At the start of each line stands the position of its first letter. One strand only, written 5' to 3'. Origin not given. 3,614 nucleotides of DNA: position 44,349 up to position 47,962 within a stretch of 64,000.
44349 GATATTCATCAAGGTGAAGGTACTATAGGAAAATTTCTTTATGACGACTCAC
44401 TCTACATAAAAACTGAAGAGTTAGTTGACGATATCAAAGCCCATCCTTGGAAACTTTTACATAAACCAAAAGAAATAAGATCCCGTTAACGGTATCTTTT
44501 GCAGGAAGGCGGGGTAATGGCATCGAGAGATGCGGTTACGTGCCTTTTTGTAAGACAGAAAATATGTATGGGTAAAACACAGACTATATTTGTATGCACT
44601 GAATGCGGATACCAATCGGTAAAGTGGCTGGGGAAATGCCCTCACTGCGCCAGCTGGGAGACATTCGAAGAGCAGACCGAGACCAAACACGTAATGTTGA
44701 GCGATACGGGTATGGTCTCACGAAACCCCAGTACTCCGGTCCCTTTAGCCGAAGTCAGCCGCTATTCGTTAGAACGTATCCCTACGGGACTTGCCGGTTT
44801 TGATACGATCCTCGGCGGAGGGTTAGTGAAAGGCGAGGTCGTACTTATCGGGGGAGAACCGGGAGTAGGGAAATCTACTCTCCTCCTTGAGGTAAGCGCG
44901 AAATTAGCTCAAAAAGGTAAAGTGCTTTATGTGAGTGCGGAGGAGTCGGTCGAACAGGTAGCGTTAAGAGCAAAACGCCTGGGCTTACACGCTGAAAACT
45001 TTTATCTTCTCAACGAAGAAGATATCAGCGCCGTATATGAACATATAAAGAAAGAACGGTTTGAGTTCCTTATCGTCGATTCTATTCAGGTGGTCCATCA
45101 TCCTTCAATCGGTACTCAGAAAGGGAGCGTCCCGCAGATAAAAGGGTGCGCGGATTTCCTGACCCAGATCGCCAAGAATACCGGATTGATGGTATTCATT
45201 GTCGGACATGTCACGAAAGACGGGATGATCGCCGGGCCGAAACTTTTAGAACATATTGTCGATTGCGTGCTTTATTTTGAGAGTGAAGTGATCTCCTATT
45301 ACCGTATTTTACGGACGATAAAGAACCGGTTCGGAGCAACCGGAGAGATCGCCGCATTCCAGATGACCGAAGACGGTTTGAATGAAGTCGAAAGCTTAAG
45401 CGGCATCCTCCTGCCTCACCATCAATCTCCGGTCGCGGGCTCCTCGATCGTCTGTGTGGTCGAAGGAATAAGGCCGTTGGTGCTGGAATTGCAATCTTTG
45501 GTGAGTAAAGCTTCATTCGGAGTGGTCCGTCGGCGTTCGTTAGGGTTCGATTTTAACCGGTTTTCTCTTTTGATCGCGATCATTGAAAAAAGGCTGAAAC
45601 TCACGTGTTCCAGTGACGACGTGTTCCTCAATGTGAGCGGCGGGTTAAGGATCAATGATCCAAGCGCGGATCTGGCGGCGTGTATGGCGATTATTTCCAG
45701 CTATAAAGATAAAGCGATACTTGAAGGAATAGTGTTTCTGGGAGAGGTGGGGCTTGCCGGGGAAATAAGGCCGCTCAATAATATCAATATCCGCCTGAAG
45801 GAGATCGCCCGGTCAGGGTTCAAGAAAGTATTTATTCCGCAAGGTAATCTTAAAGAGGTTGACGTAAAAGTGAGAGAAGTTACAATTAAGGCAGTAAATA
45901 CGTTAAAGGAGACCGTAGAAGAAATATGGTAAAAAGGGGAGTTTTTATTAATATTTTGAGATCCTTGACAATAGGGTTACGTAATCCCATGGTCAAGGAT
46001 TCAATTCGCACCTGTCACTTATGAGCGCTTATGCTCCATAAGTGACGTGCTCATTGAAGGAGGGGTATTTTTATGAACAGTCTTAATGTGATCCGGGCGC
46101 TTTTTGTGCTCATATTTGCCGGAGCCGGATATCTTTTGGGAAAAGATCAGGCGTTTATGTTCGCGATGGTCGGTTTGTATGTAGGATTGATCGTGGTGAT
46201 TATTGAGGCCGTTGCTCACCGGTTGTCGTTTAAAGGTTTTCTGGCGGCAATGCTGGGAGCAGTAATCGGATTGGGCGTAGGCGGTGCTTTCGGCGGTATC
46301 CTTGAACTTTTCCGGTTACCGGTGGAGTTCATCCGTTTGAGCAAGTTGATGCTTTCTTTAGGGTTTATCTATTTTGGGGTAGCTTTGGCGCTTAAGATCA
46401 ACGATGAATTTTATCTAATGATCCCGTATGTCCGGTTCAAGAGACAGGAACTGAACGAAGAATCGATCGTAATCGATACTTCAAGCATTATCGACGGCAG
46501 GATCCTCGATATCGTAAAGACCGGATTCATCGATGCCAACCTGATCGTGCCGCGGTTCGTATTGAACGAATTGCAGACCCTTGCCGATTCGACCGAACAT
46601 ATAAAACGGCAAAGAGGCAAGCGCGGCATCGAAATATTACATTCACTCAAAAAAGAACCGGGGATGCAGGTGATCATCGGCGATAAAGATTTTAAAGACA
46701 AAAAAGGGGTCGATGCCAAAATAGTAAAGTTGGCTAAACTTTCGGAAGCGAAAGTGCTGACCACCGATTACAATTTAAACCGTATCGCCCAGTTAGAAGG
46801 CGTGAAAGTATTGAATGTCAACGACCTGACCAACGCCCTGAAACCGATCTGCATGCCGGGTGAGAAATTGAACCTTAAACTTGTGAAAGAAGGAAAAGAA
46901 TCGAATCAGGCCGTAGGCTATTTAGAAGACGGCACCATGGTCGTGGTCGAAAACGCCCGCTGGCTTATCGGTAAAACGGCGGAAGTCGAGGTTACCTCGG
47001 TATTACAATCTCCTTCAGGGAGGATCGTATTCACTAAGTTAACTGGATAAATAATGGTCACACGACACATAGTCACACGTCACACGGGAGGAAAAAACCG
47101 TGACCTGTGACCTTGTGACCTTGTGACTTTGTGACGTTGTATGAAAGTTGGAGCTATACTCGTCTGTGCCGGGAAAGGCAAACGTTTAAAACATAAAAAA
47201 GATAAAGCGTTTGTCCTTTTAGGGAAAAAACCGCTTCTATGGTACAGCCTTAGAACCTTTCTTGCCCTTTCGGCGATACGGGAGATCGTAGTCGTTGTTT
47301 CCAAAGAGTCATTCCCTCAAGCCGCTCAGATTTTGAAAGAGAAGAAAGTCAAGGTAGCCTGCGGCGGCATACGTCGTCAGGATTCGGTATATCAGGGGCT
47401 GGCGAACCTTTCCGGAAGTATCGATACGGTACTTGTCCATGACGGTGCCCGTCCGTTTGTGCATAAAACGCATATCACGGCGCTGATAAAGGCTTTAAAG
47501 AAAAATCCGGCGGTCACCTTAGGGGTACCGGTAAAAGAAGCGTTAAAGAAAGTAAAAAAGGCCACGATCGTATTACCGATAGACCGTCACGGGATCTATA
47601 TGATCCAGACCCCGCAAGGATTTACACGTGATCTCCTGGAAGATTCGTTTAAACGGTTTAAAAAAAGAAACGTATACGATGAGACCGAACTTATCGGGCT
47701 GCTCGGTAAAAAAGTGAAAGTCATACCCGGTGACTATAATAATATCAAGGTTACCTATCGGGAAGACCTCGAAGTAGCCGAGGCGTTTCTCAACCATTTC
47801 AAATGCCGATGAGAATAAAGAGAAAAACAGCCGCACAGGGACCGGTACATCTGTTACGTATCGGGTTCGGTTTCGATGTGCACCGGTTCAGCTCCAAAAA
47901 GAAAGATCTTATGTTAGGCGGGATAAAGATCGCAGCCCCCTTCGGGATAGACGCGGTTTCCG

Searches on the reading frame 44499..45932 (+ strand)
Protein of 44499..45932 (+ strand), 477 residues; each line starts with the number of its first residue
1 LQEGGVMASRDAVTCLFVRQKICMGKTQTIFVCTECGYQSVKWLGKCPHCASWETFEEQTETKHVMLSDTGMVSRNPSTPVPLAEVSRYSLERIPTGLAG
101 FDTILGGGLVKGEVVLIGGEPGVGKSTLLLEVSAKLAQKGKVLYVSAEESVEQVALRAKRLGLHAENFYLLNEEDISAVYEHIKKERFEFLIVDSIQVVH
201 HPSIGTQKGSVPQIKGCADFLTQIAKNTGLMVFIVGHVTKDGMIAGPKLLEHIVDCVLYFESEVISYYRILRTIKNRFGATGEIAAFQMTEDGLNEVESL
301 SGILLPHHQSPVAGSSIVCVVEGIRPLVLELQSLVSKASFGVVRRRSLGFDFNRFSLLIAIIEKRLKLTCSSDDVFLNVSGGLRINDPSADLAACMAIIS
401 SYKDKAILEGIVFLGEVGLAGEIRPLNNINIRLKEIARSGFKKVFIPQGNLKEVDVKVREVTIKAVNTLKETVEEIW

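Call 15: search_protein_families(library=pfam, proteins=[window:44499-45932:+])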
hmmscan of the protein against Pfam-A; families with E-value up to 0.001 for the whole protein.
window:44499-45932:+ (477 aa): 18 families
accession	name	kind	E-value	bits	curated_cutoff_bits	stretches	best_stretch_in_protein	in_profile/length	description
PF06745.19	ATPase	-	7.9e-17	61.8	26.6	1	94-168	1-77/231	KaiC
PF13481.12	AAA_25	-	8.8e-17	61.8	27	1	104-242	25-194/195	AAA domain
PF18073.7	Zn_ribbon_LapB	-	9.6e-12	44.8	25.7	1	31-58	1-28/28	Rubredoxin metal binding domain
PF03796.21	DnaB_C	-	3.4e-09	36.9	27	1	94-158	2-67/255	DnaB-like helicase C terminal domain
PF05362.19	Lon_C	-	3.9e-09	36.8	21.1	1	381-474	103-200/205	Lon protease (S16) C-terminal proteolytic domain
PF13541.12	ChlI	-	9.2e-09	35.7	27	1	366-450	36-121/121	Subunit ChlI of Mg-chelatase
PF00154.27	RecA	-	5.9e-07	29.6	27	1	83-197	22-140/262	recA bacterial DNA recombination protein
PF13401.12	AAA_22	-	5.3e-06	27.2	27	1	114-236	7-122/130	AAA domain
PF07088.17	GvpD_P-loop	-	1.8e-05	25.2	24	0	112-153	10-51/189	GvpD gas vesicle protein, P-loop domain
PF13191.12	AAA_16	-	5.4e-05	24.2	32.6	1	112-150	24-63/167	AAA ATPase domain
PF13479.12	AAA_24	-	6.9e-05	23.2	27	1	114-199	4-76/195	AAA domain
PF20720.3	nSTAND3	-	7.9e-05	22.8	27.2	1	111-155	16-61/155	Novel STAND NTPase 3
PF08423.17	Rad51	-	8.5e-05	22.4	22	0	88-201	2-135/244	Rad51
PF00005.33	ABC_tran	-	0.0001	23.3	25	1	109-177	8-77/137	ABC transporter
PF08274.17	Zn_Ribbon_YjdM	-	0.00043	20.7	30.8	0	44-58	2-16/30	PhnA Zinc-Ribbon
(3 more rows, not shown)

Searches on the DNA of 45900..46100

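Call 8: search_rna_families(source=window, start=45900, end=46100, threshold=evalue, max_evalue=10, show_alignments=3)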
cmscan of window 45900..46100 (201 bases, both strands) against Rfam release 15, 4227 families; matches with E-value up to 10: 6.
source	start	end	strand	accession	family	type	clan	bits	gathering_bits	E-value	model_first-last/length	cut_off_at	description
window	45955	46005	-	RF04267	mir-362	Gene; miRNA;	-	19.5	80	0.047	1-65/65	no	mir-362 microRNA precursor family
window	45955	46005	+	RF04267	mir-362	Gene; miRNA;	-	17.1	80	0.25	1-65/65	no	mir-362 microRNA precursor family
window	45955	46005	+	RF03585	mir-3938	Gene; miRNA;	-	14.8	94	2.1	1-88/88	no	mir-3938 microRNA precursor family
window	45958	46003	-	RF00721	MIR475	Gene; miRNA;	-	14.8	70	3.9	1-128/128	no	MIR475 microRNA precursor family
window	45959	46072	+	RF00515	PyrR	Cis-reg;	-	14.8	54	8.7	1-115/115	no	PyrR binding site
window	45956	46051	-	RF02312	TtnuHACA5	Gene; snRNA; snoRNA; HACA-box;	-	12.9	100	6.1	1-132/132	no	Tetrahymena snoRNA TtnuHACA5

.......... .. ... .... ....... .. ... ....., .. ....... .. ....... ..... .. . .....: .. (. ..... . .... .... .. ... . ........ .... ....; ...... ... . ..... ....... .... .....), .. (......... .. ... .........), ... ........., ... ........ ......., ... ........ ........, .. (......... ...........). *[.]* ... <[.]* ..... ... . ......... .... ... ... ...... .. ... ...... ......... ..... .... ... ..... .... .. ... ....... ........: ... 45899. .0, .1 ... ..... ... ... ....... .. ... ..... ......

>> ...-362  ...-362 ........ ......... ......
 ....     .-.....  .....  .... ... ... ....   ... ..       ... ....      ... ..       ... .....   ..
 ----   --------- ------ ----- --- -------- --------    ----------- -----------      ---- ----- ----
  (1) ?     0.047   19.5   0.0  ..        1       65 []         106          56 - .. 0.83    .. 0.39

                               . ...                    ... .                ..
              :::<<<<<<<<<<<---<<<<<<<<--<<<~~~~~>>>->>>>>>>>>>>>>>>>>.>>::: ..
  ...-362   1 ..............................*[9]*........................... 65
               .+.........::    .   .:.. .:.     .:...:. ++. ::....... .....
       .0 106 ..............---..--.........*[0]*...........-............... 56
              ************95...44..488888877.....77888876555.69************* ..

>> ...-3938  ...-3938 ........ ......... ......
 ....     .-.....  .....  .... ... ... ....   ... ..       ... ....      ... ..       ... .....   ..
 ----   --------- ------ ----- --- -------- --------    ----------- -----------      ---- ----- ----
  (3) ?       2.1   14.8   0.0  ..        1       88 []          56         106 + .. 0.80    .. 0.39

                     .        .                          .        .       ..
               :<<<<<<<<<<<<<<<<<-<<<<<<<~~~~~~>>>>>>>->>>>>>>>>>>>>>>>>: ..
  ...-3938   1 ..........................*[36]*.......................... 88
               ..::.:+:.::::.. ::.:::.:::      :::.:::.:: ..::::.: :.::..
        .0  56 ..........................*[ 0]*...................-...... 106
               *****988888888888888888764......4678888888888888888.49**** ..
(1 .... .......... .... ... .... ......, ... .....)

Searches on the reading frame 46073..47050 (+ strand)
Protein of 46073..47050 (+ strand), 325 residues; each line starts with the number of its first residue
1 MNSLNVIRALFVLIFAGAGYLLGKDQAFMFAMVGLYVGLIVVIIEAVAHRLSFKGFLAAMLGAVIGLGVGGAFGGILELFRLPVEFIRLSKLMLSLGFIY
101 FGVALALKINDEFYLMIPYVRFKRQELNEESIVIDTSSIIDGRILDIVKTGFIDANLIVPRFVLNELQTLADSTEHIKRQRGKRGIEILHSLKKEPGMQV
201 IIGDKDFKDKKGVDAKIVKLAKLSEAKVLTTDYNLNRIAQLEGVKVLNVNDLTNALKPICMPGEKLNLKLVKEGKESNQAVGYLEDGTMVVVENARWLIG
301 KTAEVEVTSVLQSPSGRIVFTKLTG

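Call 15: search_protein_families(library=pfam, proteins=[window:46073-47050:+])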
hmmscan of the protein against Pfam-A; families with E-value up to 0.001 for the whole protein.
window:46073-47050:+ (325 aa): 3 families
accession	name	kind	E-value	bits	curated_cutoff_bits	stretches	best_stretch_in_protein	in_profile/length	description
PF01850.27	PIN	-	2.1e-06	28.8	23.6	1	132-239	1-118/120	PIN domain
PF01938.26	TRAM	-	8e-06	26.1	21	1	262-310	4-51/61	TRAM domain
PF13638.12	PIN_4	-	0.00025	21.8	21.9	1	132-248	1-130/132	PIN domain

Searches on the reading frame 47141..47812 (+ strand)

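Call 15: search_protein_families(library=pfam, proteins=[window:47141-47812:+])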
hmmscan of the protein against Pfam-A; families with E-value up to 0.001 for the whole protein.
window:47141-47812:+ (223 aa): 4 families
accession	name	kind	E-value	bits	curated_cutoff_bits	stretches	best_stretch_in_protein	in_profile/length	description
PF01128.25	IspD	-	1.3e-59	202.1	27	1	4-218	2-220/221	2-C-methyl-D-erythritol 4-phosphate cytidylyltransferase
PF12804.13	NTP_transf_3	-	1.4e-11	45.3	27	1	5-125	1-117/160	MobA-like NTP transferase domain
PF02348.25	CTP_transf_3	-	4.5e-08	33.6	22.6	1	20-164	14-164/217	Cytidylyltransferase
PF00483.29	NTP_transferase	-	0.00029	20.9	21.2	1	5-73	2-74/245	Nucleotidyl transferase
